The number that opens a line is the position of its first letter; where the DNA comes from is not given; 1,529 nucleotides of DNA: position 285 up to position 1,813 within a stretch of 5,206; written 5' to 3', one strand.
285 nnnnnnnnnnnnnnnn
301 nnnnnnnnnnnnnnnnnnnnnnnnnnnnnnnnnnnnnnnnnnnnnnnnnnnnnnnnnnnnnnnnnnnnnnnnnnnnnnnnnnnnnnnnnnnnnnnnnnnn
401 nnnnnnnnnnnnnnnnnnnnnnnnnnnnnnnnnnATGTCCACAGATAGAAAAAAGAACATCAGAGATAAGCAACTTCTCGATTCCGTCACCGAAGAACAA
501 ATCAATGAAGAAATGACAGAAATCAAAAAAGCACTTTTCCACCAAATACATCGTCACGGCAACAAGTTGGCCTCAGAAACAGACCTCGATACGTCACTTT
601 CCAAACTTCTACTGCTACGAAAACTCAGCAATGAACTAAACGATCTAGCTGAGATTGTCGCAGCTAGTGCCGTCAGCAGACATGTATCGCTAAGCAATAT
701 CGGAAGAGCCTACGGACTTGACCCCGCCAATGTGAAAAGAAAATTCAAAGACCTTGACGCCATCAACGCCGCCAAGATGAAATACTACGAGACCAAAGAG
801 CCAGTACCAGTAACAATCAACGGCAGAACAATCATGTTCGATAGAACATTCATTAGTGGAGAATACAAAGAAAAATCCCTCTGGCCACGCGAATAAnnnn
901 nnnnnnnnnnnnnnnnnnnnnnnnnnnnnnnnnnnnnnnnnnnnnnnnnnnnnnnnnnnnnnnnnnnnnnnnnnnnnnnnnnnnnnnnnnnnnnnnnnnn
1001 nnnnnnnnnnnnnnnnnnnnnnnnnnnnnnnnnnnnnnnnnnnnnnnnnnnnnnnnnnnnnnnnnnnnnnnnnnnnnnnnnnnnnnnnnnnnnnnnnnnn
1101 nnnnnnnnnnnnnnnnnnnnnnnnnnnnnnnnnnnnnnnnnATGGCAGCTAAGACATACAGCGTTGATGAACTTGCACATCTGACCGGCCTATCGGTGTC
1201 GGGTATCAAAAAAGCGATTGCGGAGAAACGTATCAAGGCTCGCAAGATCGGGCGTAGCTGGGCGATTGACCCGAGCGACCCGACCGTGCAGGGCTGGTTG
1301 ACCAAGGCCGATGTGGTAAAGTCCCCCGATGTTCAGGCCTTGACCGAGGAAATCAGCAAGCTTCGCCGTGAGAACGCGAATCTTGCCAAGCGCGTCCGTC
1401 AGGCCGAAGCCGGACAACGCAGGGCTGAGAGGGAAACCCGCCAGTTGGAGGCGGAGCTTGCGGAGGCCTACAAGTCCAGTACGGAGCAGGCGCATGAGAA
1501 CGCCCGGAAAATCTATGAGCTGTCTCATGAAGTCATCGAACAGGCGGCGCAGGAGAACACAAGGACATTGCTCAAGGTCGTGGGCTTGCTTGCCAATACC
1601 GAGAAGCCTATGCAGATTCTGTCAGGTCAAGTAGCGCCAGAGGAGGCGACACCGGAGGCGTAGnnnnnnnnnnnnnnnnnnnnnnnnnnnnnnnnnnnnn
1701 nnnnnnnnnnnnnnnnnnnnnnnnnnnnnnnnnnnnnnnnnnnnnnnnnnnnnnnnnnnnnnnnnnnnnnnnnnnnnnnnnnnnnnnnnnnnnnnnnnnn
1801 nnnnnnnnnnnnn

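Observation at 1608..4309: Rolling-circle Rep together with a TraSA/TraB-like FtsK ATPase: a Streptomyces-type dsDNA conjugation module on a minimal replicon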

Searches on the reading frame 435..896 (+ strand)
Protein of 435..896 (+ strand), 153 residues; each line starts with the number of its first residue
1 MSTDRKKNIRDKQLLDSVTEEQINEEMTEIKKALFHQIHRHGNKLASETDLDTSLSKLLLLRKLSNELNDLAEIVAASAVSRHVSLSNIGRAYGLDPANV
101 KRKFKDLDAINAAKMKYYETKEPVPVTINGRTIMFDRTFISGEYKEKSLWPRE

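Call 3: search_protein_families(library=pfam, proteins=[window:435-896:+], max_evalue=0.1)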
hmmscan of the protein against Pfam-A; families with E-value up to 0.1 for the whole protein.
window:435-896:+ (153 aa): 0 families

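Call 4: search_protein_families(library=ncbifam, proteins=[window:435-896:+], max_evalue=0.1)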
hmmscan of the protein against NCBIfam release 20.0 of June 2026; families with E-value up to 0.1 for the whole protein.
window:435-896:+ (153 aa): 2 families
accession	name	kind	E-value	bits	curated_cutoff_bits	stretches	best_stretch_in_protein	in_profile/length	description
NF041067.1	DpdJ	equivalog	0.015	12.9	800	1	6-82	1062-1139/1482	protein DpdJ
NF045745.1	MPN262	equivalog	0.072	11.8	800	0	18-86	239-310/475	MPN262 family protein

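Call 14: search_protein_families(library=phrogs, proteins=[window:435-896:+], max_evalue=0.01)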
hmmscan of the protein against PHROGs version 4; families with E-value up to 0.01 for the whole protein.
window:435-896:+ (153 aa): 1 family
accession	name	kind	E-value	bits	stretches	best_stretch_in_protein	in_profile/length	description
phrog_6223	-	transcription regulation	0.0089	17.1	0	71-102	7-36/73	transcriptional repressor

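Call 118: search_protein_families(library=padloc, proteins=[window:435-896:+], max_evalue=0.01)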
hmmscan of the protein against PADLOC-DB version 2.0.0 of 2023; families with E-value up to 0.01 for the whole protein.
window:435-896:+ (153 aa): 0 families

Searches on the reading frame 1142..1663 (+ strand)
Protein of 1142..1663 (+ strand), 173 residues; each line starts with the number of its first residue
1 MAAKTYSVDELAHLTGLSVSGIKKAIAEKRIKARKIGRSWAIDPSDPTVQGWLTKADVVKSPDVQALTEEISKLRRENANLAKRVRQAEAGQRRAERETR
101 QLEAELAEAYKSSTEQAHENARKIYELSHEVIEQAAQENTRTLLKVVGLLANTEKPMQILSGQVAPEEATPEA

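Call 3: search_protein_families(library=pfam, proteins=[window:1142-1663:+], max_evalue=0.1)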
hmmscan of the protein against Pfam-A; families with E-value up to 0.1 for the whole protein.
window:1142-1663:+ (173 aa): 25 families
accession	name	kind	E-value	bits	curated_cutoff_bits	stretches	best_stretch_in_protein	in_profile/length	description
PF12728.13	HTH_17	-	4.5e-07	30.5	27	1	6-46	2-42/51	Helix-turn-helix domain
PF15294.11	Leu_zip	-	9.9e-05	22.4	28.2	1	64-136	128-201/275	Leucine zipper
PF16515.11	HIP1_clath_bdg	-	0.00047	20.9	28.8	1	73-136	3-66/99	Clathrin-binding domain of Huntingtin-interacting protein 1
PF17675.6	APG6_N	-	0.00075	20.4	45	1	61-129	45-113/132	Apg6 coiled-coil region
PF07321.17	YscO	-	0.0027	18.2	28.8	1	57-130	61-134/149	Type III secretion protein YscO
PF07200.18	Mod_r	-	0.0033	17.9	30.1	1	60-145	24-101/146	Modifier of rudimentary (Mod(r)) protein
PF14932.11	HAUS-augmin3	-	0.0042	17.1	29.4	1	62-135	80-153/260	HAUS augmin-like complex subunit 3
PF07739.18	TipAS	-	0.0088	17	23.8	1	89-146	27-84/117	TipAS antibiotic-recognition domain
PF23802.1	DUF7178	-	0.01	16.2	27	1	94-152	7-65/193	Family of unknown function (DUF7178)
PF03961.19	FapA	-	0.012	15.7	31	1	25-134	124-229/272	Flagellar Assembly Protein A beta solenoid domain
PF04380.18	BMFP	-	0.015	16.2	37.2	1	49-90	36-77/77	Membrane fusogenic activity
PF10769.14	DUF2594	-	0.015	15.8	24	1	55-122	3-73/74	Protein of unknown function (DUF2594)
PF12329.13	TMF_DNA_bd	-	0.015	15.7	35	1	65-109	29-73/74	TATA element modulatory factor 1 DNA binding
PF11917.13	DUF3435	-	0.022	14.2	25.8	1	41-132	267-356/418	Protein of unknown function (DUF3435)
PF02724.19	CDC45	-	0.024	13.4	34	1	75-134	182-244/624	CDC45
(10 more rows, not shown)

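Call 4: search_protein_families(library=ncbifam, proteins=[window:1142-1663:+], max_evalue=0.1)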
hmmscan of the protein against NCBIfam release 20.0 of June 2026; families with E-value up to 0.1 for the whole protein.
window:1142-1663:+ (173 aa): 15 families
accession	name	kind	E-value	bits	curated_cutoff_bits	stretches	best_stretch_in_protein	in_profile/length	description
TIGR01764.1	excise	domain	1.2e-06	28.8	28.8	1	5-53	1-47/49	excisionase family DNA-binding protein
TIGR03017.1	EpsF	equivalog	0.0012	17.6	422.75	1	54-164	246-351/444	chain length determinant protein EpsF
TIGR01069.2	mutS2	equivalog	0.0015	16.9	400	1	63-138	514-592/790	endonuclease MutS2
NF053767.1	CIS13_fam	equivalog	0.0017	17.7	370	1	60-165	244-350/392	CIS13 family contractile injection system protein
TIGR01843.1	type_I_hlyD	subfamily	0.0035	16.3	208.65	1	29-138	162-271/422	HlyD family type I secretion periplasmic adaptor subunit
TIGR04211.1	SH3_and_anchor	equivalog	0.0095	15.5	65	1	64-137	75-161/198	TIGR04211 family SH3 domain-containing protein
NF008244.0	PRK11020.1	equivalog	0.011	16.3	110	1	62-147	7-91/120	YibL family ribosome-associated protein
TIGR00344.1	alaS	equivalog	0.019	13.2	457.05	1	64-162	704-798/847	alanine--tRNA ligase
NF047363.1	Zn_ribbon_CdsZ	equivalog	0.025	14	275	1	56-130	82-156/251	zinc ribbon domain regulatory protein CdsZ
NF010725.0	PRK14127.1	equivalog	0.026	14.9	91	1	58-101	37-78/111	cell division regulator GpsB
NF006306.0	PRK08506.1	equivalog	0.036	12.7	596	1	63-149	89-175/472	replicative DNA helicase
TIGR04539.1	tRNA_cyclodipep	subfamily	0.046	13.2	45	1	23-103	75-157/220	tRNA-dependent cyclodipeptide synthase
NF005198.1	PRK06669.1-3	equivalog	0.053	12.7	200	1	55-140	38-121/299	flagellar assembly protein FliH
NF007904.0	PRK10613.1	equivalog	0.071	13.4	100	0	55-119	3-70/74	DUF2594 family protein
NF043073.1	MMSYN1_0195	equivalog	0.099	10.7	1250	0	63-155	375-467/1021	spermidine/putrescine ABC transporter permease/substrate-binding protein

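Call 14: search_protein_families(library=phrogs, proteins=[window:1142-1663:+], max_evalue=0.01)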
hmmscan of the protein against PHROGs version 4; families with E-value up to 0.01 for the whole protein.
window:1142-1663:+ (173 aa): 3 families
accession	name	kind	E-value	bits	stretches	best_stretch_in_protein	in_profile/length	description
phrog_1840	-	integration and excision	1.4e-05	26.5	1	3-65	4-65/90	excisionase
phrog_15411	-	unknown function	0.0001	22.8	1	50-135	159-240/333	-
phrog_2655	-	integration and excision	0.00044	20.9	1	4-43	113-156/181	excisionase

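Call 118: search_protein_families(library=padloc, proteins=[window:1142-1663:+], max_evalue=0.01)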
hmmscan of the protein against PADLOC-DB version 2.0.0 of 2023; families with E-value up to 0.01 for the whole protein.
window:1142-1663:+ (173 aa): 5 families
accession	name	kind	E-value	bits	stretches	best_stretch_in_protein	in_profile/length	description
PDLC02741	PbeC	-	0.0021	14.6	1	60-158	203-301/644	PbeC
PDLC00519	JetC1|JetC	-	0.0026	14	1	55-139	689-772/1097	DUF3584 domain; MukB-like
PDLC00006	DruC1|DruC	-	0.0034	13.9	1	63-152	183-273/626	Unknown function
PDLC03863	LmuB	-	0.0056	13.4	1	64-130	343-409/610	-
PDLC02739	PbeC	-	0.0063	13.2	1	41-155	185-300/644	PbeC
